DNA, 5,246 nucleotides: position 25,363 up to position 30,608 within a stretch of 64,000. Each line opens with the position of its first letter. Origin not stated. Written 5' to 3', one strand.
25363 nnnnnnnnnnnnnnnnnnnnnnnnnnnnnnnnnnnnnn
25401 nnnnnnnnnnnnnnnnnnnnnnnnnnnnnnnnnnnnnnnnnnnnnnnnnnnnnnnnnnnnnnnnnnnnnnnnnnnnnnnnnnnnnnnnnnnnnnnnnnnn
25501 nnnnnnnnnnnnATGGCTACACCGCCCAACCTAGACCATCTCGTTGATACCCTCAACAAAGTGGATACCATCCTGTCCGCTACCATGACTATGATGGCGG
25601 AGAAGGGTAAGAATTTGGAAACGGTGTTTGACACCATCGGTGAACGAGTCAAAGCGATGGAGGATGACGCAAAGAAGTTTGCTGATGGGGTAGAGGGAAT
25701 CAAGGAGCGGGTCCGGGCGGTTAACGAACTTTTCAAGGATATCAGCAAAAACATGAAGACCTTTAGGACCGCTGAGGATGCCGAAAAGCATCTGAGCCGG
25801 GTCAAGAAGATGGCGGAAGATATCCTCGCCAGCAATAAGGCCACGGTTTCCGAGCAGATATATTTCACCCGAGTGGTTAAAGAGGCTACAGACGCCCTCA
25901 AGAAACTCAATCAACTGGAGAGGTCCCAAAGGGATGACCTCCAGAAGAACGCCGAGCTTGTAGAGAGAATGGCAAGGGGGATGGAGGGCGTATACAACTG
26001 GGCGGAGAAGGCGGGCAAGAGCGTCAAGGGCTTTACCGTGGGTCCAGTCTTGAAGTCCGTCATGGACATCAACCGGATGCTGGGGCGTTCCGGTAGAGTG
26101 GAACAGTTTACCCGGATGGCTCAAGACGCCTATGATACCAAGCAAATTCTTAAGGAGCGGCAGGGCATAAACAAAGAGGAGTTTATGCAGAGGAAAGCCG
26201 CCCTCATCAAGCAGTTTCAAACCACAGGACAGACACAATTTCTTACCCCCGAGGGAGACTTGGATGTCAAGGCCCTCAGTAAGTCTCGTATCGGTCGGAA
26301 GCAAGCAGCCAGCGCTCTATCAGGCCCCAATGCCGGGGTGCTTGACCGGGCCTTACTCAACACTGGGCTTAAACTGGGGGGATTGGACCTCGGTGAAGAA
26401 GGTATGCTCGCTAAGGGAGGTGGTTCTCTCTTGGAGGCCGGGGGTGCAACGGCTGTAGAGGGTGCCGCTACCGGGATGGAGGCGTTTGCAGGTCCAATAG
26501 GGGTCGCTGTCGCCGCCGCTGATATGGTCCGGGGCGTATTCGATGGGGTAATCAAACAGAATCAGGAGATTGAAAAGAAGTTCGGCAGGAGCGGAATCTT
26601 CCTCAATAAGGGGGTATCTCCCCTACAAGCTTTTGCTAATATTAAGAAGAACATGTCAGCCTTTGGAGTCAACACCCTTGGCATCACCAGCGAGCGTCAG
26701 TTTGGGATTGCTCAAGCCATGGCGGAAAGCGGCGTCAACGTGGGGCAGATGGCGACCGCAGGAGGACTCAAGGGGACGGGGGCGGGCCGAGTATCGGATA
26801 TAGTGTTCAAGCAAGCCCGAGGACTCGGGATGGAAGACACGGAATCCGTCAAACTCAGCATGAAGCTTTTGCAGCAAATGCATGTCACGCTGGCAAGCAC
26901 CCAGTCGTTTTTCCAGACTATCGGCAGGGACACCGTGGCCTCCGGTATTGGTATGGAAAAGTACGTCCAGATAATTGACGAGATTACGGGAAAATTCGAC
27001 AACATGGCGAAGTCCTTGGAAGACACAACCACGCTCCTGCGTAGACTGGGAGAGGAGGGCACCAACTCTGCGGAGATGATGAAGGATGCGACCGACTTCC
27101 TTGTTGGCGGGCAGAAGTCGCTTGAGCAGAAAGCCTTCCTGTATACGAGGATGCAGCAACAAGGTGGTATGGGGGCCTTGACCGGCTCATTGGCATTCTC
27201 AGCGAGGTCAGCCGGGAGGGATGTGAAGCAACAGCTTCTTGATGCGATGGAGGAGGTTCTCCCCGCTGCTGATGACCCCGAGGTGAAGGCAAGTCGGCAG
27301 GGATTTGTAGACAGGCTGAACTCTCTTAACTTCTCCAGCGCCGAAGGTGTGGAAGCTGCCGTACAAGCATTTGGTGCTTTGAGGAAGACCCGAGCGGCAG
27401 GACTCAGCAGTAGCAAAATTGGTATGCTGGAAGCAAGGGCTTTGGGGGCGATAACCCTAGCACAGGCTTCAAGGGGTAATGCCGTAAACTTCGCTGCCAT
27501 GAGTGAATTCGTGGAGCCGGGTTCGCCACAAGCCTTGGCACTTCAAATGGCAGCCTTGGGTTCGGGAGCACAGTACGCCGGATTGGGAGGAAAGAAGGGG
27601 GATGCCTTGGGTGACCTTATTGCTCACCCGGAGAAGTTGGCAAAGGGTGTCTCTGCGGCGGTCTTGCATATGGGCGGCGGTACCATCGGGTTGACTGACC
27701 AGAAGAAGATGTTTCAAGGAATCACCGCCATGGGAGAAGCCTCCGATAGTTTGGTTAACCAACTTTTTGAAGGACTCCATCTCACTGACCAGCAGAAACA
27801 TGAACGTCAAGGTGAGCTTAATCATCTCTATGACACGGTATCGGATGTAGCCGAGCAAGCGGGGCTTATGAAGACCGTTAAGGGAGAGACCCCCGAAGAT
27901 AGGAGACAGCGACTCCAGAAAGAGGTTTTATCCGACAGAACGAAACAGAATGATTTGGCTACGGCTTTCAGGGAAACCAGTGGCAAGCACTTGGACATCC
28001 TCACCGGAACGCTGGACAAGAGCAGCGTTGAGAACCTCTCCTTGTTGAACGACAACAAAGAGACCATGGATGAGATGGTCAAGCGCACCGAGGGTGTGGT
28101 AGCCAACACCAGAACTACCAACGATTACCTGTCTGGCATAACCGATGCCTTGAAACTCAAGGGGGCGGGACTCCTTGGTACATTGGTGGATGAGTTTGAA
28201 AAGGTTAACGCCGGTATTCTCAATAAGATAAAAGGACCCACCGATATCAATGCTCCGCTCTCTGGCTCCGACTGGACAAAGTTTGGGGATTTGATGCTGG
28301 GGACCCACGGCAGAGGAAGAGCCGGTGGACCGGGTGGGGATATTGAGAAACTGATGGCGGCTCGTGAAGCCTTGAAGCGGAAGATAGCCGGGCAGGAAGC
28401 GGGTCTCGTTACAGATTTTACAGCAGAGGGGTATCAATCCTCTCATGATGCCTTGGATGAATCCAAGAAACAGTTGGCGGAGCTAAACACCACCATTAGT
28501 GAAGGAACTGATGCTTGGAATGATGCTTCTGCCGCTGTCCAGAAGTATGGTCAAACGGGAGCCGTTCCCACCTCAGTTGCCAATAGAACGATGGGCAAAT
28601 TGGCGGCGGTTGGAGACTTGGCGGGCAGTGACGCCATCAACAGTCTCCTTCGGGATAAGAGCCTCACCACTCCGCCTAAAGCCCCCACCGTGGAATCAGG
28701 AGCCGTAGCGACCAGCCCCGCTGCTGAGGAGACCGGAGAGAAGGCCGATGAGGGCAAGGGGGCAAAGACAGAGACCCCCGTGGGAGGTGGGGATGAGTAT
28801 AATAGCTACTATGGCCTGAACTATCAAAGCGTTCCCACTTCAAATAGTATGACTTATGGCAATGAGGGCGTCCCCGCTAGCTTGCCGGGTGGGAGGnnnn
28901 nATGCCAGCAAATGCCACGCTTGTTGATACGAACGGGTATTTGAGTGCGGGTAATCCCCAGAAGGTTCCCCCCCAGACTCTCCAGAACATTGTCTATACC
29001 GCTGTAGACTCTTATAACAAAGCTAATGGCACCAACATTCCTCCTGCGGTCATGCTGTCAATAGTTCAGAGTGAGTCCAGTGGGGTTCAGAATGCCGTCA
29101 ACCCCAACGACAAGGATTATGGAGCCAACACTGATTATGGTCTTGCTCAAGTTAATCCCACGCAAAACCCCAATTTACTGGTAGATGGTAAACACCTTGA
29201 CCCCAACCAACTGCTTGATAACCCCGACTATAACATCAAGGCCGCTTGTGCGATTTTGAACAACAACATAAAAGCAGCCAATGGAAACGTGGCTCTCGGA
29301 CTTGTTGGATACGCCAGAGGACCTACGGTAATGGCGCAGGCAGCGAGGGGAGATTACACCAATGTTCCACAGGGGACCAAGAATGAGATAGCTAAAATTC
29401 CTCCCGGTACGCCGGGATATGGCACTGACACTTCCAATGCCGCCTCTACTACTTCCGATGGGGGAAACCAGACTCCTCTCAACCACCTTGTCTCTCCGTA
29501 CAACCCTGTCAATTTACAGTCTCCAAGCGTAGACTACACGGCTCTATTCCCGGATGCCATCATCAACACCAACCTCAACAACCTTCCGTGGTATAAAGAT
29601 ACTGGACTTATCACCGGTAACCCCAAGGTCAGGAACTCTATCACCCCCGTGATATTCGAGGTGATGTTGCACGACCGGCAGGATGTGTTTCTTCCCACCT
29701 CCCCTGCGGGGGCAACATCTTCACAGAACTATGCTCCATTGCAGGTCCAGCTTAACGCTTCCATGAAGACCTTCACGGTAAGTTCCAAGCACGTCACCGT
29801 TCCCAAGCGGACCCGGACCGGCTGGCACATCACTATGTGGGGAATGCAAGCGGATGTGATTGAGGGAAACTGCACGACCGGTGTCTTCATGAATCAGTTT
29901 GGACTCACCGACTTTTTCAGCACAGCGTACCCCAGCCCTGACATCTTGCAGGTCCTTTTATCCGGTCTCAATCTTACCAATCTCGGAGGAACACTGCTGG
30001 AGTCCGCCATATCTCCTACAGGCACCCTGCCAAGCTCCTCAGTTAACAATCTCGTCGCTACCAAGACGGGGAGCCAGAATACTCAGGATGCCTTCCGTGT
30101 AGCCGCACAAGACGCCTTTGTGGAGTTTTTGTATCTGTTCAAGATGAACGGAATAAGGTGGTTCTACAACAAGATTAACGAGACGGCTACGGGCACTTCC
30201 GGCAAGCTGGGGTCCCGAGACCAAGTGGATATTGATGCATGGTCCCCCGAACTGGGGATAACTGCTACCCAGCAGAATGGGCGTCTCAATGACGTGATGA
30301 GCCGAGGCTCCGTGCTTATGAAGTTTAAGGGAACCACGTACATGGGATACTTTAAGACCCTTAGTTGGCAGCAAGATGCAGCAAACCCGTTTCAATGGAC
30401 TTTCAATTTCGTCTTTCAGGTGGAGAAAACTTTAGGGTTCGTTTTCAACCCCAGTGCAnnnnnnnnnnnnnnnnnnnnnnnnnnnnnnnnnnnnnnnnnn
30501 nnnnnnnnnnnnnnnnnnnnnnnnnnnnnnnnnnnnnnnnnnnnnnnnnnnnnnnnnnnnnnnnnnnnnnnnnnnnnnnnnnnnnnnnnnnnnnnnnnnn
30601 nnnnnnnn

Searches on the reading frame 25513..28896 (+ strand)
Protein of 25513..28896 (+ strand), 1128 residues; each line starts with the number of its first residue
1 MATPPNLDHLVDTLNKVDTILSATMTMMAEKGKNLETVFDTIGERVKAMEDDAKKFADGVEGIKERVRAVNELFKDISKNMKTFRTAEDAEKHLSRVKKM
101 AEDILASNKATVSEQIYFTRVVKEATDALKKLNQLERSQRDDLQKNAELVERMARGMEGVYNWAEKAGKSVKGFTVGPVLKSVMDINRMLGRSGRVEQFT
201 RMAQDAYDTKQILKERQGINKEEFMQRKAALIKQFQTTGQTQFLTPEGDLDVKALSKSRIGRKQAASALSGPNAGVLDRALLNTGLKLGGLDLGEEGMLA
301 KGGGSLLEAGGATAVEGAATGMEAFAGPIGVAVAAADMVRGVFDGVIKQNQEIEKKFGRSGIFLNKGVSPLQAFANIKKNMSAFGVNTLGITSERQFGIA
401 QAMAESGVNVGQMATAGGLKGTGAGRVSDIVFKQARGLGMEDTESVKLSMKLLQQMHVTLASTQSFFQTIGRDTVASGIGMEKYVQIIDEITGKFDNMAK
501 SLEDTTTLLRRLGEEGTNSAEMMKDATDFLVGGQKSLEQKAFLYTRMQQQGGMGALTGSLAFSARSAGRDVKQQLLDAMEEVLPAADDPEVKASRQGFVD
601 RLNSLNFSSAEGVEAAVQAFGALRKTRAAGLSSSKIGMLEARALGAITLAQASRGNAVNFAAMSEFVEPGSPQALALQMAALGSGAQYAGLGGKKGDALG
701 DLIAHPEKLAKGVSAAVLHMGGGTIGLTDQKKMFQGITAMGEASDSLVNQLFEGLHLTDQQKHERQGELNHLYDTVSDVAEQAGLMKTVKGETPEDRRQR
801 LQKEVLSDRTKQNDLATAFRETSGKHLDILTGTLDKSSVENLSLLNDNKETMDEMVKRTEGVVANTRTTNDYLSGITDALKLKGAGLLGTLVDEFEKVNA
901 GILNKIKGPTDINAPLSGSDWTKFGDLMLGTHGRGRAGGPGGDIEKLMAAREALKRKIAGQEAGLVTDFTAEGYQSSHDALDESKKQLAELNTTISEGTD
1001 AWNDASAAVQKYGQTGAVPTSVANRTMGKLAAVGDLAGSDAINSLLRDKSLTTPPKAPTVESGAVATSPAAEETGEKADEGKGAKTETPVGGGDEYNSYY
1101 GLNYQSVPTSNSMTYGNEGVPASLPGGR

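Call 23: search_protein_families(library=phrogs, proteins=[window:25513-28896:+], max_evalue=0.001)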
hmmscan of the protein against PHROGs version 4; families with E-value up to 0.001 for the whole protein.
window:25513-28896:+ (1128 aa): 0 families

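Call 90: search_protein_families(library=pfam, proteins=[window:25513-28896:+], max_evalue=0.01)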
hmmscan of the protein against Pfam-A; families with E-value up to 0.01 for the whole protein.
window:25513-28896:+ (1128 aa): 1 family
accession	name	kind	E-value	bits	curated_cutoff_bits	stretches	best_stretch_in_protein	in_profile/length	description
PF04136.21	COG3_N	-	0.0052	17.2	27.9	1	24-97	12-85/147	Conserved oligomeric Golgi complex subunit 3, N-terminal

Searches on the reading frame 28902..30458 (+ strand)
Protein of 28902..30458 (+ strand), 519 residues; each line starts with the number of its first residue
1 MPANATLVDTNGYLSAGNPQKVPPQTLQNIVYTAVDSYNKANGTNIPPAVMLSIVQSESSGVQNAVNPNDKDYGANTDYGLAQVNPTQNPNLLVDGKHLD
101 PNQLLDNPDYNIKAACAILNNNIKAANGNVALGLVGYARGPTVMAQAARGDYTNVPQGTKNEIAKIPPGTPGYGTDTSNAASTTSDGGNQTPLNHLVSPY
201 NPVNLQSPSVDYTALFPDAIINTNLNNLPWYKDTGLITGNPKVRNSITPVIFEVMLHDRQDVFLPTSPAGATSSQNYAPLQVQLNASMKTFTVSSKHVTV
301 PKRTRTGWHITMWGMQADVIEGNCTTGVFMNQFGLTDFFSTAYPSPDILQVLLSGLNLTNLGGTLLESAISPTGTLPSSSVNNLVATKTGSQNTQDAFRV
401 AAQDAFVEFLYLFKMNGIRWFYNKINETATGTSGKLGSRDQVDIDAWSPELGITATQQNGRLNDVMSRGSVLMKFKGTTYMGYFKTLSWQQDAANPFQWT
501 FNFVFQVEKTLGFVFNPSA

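Call 23: search_protein_families(library=phrogs, proteins=[window:28902-30458:+], max_evalue=0.001)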
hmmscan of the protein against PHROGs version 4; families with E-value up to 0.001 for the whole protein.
window:28902-30458:+ (519 aa): 2 families
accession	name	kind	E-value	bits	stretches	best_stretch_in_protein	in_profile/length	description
phrog_669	-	lysis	7.4e-06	24.5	1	22-149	912-1028/1946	endolysin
phrog_2013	-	tail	0.00095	19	0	37-192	471-618/657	lytic tail protein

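Call 90: search_protein_families(library=pfam, proteins=[window:28902-30458:+], max_evalue=0.01)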
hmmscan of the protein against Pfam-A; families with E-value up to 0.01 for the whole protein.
window:28902-30458:+ (519 aa): 1 family
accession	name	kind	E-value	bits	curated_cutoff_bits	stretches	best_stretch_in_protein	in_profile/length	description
PF01464.25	SLT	-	1.1e-14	54.4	21.3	1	40-152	6-109/117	Transglycosylase SLT domain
